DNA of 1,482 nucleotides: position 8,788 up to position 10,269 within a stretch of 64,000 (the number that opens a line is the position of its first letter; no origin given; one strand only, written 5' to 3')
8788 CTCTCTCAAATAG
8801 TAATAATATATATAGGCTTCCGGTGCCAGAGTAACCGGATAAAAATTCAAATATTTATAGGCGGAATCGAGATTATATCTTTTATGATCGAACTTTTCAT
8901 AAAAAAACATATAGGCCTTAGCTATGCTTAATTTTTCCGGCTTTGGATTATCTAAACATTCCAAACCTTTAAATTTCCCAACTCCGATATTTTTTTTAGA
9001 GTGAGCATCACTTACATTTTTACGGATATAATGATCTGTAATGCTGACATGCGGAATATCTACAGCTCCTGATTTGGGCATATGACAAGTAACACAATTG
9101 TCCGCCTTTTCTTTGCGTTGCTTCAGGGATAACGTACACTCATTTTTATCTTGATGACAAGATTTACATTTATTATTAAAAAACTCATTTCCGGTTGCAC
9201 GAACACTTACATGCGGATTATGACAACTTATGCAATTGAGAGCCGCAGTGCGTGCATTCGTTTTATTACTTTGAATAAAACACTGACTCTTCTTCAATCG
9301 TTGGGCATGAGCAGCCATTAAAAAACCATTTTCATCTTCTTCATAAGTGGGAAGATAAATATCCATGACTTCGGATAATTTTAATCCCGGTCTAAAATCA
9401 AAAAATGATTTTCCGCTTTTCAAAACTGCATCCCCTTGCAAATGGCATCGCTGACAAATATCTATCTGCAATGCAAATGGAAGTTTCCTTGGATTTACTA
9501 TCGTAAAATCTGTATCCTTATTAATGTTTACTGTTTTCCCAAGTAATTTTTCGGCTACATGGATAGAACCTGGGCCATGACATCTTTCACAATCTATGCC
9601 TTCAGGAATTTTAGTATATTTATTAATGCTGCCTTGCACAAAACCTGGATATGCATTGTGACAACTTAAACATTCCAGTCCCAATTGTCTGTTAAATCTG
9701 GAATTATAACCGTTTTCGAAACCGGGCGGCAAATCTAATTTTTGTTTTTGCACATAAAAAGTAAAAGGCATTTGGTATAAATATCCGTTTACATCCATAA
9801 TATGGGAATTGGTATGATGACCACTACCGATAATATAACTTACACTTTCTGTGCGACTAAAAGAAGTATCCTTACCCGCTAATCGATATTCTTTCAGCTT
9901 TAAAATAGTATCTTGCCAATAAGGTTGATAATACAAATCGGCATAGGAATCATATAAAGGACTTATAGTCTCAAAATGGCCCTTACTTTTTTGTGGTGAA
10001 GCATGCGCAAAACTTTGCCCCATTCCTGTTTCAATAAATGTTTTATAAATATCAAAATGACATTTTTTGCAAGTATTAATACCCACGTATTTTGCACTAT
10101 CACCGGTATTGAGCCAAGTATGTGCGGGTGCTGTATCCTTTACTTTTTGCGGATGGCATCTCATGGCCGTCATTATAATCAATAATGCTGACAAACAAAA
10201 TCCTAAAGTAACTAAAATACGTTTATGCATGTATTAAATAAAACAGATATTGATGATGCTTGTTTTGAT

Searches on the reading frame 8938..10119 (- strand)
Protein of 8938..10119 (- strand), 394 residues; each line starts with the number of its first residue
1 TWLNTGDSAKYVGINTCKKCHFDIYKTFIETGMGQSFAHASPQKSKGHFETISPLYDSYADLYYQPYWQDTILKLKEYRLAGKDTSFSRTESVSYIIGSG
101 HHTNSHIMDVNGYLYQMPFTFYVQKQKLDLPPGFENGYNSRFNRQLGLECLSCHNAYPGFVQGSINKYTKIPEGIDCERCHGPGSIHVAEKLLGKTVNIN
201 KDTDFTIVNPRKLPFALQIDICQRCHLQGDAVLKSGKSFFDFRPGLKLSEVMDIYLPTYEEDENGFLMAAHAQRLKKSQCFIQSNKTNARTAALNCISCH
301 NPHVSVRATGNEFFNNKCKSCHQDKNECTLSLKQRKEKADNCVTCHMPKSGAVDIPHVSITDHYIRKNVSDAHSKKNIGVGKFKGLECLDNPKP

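Call 42: search_solved_structures(query=A3, max_evalue=0.1, show_alignments=2)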
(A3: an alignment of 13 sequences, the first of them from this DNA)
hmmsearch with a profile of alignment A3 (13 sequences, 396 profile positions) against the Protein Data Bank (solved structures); distinct sequences matched with E-value up to 0.1: 5.
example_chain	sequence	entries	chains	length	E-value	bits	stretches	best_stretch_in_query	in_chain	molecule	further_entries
6i5b_A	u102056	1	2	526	8.9e-15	57.5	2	172-358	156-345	Uncharacterized protein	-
6qvm_A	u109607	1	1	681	2.1e-07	33.3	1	146-192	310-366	Multiheme cytochrome cf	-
6r2q_A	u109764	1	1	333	2.1e-07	33.3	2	300-330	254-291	Cystathionine beta-synthase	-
4rkm_A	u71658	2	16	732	0.045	15.7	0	293-354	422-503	MccA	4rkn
7vf2_B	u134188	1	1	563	0.087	14.8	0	334-382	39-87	Zinc finger CCCH domain-containing protein 13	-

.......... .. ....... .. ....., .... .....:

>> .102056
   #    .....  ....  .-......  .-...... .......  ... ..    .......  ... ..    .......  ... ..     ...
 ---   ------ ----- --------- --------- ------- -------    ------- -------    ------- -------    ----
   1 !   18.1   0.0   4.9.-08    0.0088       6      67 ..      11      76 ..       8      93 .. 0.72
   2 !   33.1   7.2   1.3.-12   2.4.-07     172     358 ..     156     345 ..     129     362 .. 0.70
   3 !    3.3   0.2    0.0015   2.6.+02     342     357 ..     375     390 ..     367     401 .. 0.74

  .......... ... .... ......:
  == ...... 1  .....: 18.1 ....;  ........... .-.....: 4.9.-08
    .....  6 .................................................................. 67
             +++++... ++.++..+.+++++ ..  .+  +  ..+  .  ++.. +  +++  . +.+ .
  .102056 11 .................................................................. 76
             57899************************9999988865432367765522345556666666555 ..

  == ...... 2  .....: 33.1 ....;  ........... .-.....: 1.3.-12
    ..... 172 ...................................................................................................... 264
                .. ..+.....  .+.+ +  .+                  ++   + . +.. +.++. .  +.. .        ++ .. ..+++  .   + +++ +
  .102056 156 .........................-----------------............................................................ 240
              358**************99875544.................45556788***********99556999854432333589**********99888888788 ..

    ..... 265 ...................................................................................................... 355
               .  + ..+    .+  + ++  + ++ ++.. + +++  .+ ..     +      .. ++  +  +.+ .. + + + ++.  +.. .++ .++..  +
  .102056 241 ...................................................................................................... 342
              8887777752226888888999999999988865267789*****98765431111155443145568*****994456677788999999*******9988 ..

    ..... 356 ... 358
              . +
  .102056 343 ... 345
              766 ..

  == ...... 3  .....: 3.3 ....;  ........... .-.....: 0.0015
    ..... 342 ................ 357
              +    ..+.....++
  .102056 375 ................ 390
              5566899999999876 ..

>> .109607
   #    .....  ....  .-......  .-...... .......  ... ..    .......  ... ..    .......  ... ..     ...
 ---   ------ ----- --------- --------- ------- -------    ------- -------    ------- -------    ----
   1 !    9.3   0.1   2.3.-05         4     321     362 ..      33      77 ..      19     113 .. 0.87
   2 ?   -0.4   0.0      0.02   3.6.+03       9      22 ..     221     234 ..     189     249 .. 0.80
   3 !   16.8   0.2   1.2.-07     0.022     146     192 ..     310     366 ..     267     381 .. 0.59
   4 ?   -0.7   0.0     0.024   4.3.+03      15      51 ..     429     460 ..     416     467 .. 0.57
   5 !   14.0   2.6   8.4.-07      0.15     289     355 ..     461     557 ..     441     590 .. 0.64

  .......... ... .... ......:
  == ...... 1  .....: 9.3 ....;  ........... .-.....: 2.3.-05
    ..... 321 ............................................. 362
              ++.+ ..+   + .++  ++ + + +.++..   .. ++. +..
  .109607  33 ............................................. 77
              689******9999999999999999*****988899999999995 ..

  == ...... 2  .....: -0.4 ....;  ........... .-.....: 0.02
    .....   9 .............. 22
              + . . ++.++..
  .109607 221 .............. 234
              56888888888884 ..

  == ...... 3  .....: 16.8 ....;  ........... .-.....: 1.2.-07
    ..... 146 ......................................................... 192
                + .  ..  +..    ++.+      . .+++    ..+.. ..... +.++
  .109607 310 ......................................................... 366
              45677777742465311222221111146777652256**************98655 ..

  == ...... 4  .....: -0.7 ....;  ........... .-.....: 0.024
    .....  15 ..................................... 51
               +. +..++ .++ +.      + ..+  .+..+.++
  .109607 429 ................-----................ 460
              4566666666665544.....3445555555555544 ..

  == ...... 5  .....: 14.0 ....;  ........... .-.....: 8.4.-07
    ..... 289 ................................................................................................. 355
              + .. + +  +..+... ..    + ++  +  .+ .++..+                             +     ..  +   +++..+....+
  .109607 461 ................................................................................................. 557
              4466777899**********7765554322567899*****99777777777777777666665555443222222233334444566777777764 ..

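Call 43: search_protein_families(library=pfam, alignment_id=A3, max_evalue=0.01)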
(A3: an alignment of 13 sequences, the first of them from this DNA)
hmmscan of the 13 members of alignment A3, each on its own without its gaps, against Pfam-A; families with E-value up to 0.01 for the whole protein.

A. member 1, seq(394 aa): 6 families
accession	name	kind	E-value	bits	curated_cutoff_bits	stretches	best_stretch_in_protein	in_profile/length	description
PF14522.11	Cytochrome_C7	-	7.1e-10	39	24.8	2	287-346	7-66/67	Cytochrome c7 and related cytochrome c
PF09699.15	Paired_CXXCH_1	-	7e-08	32.5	20.6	0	295-326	8-40/41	Doubled CXXCH motif (Paired_CXXCH_1)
PF22113.1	Mtrc-MtrF_II-IV_dom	-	5.1e-07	29.8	30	1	149-306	8-169/176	Outer membrane cytochrome MtrC/MtrF-like, domains II/IV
PF13435.11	Cytochrome_C554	-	1.8e-05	26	20.8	1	148-182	49-84/84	Cytochrome c554 and c-prime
PF14537.11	Cytochrom_c3_2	-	0.00011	23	25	0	145-226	4-64/79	Cytochrome c3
PF13442.11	Cytochrome_CBB3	-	0.0071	17.1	27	0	308-325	4-21/68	Cytochrome C oxidase, cbb3-type, subunit III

B. families by the number of members that match (of 13 scanned): 9 families
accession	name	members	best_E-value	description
PF22113.1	Mtrc-MtrF_II-IV_dom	13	1.5e-11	Outer membrane cytochrome MtrC/MtrF-like, domains II/IV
PF14522.11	Cytochrome_C7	13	3e-11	Cytochrome c7 and related cytochrome c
PF09699.15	Paired_CXXCH_1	13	5.7e-10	Doubled CXXCH motif (Paired_CXXCH_1)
PF14537.11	Cytochrom_c3_2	13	7.2e-09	Cytochrome c3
PF13435.11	Cytochrome_C554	13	2.6e-08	Cytochrome c554 and c-prime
PF13442.11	Cytochrome_CBB3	6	3.8e-07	Cytochrome C oxidase, cbb3-type, subunit III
PF02085.21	Cytochrom_CIII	1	0.0041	Class III cytochrome C family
PF22678.1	Cytochrom_c_NrfB-like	1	0.0056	Cytochrome c-type protein NrfB-like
PF00034.26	Cytochrom_C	1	0.0057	Cytochrome c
